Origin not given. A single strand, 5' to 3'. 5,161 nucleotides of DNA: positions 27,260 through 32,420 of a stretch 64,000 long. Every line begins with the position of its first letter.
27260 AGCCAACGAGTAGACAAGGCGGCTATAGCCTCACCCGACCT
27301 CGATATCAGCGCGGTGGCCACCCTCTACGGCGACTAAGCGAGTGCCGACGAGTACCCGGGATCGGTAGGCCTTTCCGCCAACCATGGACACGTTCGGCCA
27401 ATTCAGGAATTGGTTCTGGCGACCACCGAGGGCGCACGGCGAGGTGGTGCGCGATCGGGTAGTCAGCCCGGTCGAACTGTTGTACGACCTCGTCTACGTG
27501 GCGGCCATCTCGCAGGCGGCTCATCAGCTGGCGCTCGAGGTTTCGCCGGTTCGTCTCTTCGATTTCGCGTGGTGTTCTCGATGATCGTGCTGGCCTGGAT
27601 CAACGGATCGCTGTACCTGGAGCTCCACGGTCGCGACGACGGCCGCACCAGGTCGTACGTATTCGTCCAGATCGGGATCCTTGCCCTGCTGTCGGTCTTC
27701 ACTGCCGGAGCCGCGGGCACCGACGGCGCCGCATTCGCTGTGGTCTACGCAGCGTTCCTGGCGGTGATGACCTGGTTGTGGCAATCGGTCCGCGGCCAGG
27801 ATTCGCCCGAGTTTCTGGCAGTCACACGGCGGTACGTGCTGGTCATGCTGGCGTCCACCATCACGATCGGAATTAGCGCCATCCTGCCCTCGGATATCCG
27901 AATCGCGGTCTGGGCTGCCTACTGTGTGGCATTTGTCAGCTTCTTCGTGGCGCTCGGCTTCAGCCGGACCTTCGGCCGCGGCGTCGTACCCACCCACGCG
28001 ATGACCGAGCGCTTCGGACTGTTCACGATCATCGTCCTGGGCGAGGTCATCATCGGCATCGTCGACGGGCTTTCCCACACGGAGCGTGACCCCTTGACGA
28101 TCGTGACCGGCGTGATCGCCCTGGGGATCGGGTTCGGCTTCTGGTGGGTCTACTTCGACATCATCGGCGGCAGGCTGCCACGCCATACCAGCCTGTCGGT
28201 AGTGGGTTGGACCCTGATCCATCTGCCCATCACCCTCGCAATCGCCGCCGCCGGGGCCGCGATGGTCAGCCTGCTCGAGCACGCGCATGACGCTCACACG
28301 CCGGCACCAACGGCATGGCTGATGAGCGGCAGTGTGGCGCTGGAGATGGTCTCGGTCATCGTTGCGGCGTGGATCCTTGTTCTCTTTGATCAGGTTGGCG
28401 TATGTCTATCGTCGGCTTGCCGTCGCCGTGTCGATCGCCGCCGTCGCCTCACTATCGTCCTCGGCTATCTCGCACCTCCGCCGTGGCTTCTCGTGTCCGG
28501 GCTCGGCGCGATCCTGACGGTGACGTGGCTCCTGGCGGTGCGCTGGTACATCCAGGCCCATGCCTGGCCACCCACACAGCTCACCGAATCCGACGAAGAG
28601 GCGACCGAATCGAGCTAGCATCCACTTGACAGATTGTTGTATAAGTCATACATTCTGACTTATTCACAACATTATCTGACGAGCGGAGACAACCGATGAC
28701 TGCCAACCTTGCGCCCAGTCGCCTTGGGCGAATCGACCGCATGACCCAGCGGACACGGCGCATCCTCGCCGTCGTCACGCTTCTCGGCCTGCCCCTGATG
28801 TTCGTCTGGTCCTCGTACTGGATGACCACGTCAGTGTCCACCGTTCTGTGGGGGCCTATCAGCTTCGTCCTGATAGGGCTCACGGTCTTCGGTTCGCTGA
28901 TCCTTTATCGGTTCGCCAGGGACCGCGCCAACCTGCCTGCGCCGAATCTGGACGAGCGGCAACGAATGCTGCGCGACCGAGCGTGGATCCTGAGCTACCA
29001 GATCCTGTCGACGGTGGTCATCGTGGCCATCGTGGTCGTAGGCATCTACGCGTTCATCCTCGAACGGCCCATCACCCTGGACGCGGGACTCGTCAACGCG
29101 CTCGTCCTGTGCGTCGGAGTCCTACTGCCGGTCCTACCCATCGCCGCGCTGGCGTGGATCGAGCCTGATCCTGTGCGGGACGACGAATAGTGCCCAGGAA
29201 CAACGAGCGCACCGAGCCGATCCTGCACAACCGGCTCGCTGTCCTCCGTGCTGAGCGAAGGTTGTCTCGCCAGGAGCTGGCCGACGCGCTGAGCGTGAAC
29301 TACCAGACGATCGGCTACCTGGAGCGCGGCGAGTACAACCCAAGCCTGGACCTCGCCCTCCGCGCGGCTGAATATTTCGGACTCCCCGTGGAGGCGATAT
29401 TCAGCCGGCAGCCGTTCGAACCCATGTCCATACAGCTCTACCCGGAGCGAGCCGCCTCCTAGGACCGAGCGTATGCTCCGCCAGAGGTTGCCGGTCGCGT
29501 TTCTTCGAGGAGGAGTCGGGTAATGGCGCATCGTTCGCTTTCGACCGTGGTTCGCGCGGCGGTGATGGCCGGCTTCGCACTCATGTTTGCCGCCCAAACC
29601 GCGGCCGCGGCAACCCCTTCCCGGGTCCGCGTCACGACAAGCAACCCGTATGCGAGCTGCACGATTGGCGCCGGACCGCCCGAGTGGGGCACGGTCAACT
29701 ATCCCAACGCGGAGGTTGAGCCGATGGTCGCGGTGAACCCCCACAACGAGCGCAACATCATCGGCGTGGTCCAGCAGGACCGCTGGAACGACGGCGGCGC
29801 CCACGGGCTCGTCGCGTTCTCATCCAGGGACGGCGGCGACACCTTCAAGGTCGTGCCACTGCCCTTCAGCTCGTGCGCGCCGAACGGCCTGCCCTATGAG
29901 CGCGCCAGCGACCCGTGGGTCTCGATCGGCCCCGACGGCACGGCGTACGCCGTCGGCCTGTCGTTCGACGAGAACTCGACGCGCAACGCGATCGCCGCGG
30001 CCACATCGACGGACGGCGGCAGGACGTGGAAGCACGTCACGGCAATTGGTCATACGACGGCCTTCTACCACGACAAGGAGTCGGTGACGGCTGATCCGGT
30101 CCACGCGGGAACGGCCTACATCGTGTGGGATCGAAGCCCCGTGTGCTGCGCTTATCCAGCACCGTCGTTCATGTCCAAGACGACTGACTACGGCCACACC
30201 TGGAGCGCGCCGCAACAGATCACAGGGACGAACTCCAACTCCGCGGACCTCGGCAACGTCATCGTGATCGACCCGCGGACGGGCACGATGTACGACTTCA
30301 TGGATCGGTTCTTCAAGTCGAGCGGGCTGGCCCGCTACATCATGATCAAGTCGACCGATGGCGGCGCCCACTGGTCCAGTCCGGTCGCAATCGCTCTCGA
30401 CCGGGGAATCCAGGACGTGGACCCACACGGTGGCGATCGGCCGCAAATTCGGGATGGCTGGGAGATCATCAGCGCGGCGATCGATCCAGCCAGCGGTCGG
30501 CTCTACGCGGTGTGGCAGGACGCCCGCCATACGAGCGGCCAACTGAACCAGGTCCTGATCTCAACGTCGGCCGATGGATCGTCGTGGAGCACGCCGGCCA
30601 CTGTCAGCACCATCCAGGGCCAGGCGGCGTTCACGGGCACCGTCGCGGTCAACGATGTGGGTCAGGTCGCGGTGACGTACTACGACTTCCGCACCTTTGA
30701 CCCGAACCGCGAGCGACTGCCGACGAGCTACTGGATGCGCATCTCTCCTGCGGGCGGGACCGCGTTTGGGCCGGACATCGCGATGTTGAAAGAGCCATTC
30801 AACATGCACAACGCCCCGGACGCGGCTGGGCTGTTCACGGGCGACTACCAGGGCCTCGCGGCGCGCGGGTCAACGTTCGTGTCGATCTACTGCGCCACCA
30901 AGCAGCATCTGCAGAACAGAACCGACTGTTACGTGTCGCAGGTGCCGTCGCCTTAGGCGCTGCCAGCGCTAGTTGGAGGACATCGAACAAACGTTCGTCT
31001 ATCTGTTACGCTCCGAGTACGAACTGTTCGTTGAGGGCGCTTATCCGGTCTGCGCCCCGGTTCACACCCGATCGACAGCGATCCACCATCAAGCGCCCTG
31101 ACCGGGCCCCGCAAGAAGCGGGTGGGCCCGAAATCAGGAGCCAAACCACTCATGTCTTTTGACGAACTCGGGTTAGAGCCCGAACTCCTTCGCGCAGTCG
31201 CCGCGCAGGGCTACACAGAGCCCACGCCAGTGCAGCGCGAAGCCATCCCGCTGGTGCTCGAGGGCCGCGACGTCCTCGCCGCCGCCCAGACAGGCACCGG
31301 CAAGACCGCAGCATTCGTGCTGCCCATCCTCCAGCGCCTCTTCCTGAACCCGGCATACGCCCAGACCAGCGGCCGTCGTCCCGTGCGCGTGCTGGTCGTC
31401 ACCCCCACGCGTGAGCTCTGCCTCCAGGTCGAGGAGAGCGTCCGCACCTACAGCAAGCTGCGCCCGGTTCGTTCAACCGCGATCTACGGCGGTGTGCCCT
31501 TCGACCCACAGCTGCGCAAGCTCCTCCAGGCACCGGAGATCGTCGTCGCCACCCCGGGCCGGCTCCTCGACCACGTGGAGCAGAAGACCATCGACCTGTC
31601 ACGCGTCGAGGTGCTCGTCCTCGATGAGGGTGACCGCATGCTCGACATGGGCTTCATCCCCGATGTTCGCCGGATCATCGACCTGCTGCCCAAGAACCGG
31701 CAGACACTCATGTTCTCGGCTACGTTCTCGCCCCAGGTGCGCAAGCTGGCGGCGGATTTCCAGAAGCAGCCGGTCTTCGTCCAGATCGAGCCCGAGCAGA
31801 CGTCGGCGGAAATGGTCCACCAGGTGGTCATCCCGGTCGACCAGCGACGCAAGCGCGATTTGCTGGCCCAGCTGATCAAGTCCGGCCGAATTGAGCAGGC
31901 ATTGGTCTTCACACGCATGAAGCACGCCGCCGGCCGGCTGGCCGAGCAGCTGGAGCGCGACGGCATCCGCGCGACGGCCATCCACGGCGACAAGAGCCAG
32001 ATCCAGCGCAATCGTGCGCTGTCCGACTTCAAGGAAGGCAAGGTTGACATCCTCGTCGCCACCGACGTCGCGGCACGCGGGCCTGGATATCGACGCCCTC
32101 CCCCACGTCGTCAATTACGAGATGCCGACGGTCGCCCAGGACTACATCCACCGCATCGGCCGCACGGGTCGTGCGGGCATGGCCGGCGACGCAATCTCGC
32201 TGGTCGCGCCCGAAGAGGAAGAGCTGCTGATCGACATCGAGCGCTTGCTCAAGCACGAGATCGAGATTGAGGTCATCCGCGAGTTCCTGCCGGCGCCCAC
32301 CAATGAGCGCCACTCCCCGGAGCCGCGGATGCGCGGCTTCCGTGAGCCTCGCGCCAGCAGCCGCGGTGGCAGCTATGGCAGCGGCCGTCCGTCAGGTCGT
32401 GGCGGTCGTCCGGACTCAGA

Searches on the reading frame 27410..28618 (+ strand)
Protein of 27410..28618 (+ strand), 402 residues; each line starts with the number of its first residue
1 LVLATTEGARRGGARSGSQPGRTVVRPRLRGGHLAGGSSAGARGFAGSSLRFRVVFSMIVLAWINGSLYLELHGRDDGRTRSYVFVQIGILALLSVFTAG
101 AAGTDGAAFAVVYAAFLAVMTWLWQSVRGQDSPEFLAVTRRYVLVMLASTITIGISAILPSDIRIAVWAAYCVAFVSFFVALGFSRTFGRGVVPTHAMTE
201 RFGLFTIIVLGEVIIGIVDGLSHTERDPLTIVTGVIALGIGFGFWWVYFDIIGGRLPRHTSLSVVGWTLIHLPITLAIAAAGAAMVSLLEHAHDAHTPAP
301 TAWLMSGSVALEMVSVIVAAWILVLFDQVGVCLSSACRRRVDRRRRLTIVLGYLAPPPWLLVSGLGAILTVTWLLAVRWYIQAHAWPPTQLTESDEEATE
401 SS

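Call 31: search_protein_families(library=pfam, max_evalue=0.0001, proteins=[window:27410-28618:+])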
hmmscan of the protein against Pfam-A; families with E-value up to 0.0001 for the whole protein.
window:27410-28618:+ (402 aa): 1 family
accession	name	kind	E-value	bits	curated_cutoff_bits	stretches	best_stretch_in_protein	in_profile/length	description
PF06772.16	LtrA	-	5.9e-44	151.2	31.9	1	48-374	32-350/356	Bacterial low temperature requirement A protein (LtrA)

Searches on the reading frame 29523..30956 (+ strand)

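Call 31: search_protein_families(library=pfam, max_evalue=0.0001, proteins=[window:29523-30956:+])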
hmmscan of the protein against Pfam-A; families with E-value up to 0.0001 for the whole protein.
window:29523-30956:+ (477 aa): 2 families
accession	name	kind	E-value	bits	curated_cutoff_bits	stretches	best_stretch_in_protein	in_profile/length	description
PF13088.12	BNR_2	-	3e-11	43.6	31.4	0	218-290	23-100/277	BNR repeat-like domain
PF24316.1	Tli3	-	4.1e-05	24.4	27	0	157-196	84-123/129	T6SS Tli3 immunity protein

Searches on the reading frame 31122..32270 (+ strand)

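Call 31: search_protein_families(library=pfam, max_evalue=0.0001, proteins=[window:31122-32270:+])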
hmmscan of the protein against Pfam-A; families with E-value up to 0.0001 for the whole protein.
window:31122-32270:+ (382 aa): 3 families
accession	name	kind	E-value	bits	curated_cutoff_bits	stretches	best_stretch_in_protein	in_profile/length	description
PF00270.35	DEAD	-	5.3e-50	169.9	26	1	35-208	1-166/167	DEAD/DEAH box helicase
PF00271.37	Helicase_C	-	3.7e-17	63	23.5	1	244-320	2-78/110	Helicase conserved C-terminal domain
PF04851.21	ResIII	-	8.9e-09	35.9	22.5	1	33-202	3-162/164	Type III restriction enzyme, res subunit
